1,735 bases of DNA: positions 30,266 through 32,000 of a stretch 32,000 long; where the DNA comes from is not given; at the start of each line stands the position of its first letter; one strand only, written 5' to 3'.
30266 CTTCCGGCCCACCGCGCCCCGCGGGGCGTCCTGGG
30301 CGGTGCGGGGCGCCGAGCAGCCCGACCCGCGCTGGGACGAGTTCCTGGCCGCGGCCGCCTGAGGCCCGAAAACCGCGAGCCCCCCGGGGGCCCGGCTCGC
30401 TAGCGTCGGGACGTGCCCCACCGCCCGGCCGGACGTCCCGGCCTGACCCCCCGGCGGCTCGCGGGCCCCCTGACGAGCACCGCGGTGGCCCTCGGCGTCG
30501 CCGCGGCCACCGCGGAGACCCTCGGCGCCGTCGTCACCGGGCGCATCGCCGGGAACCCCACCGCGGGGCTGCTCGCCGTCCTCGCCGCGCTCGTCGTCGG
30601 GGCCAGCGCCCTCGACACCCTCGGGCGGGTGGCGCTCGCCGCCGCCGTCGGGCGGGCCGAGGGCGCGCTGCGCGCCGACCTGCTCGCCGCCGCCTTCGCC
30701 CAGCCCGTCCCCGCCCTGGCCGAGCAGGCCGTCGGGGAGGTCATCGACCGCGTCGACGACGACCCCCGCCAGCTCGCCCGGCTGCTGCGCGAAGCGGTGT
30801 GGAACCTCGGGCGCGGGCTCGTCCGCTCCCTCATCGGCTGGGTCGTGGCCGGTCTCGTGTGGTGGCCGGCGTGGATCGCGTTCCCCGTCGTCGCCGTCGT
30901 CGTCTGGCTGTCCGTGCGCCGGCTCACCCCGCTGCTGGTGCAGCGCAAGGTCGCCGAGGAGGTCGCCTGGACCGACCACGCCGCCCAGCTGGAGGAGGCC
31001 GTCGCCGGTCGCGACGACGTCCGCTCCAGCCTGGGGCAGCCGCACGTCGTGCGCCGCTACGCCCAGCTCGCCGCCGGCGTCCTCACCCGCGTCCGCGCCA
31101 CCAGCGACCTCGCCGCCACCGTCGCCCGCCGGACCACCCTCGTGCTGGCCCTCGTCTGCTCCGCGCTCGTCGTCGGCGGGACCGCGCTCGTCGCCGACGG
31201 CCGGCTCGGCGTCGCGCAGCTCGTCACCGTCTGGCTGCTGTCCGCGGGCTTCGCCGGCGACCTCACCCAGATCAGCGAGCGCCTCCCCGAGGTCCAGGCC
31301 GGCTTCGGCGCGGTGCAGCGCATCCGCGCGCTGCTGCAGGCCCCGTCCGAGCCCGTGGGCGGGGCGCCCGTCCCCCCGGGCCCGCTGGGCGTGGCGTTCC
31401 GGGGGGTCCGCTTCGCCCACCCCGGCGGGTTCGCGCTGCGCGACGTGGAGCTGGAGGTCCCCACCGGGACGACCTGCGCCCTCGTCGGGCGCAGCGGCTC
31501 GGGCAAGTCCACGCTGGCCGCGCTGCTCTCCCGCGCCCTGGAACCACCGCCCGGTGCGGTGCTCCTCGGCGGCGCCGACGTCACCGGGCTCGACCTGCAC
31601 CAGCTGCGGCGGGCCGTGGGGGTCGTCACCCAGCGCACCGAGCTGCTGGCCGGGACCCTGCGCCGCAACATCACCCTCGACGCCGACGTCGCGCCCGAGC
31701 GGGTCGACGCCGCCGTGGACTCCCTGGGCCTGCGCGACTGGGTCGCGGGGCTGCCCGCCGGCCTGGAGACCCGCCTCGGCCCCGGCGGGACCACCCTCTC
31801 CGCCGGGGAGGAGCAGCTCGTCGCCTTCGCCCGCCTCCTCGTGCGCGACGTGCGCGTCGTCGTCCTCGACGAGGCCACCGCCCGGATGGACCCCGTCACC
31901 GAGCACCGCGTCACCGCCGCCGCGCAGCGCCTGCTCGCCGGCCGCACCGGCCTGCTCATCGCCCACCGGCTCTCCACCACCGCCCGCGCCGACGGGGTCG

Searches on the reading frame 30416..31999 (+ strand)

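Call 68: search_protein_families(library=pfam, proteins=[window:30416-31999:+], max_evalue=0.00001)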
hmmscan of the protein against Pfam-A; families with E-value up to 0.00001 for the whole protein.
window:30416-31999:+ (528 aa): 2 families
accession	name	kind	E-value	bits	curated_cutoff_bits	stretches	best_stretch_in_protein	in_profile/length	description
PF00005.33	ABC_tran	-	2.5e-26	93.3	25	1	341-489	1-137/137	ABC transporter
PF00664.28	ABC_membrane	-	4.7e-14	53.2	28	1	49-279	40-270/274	ABC transporter transmembrane region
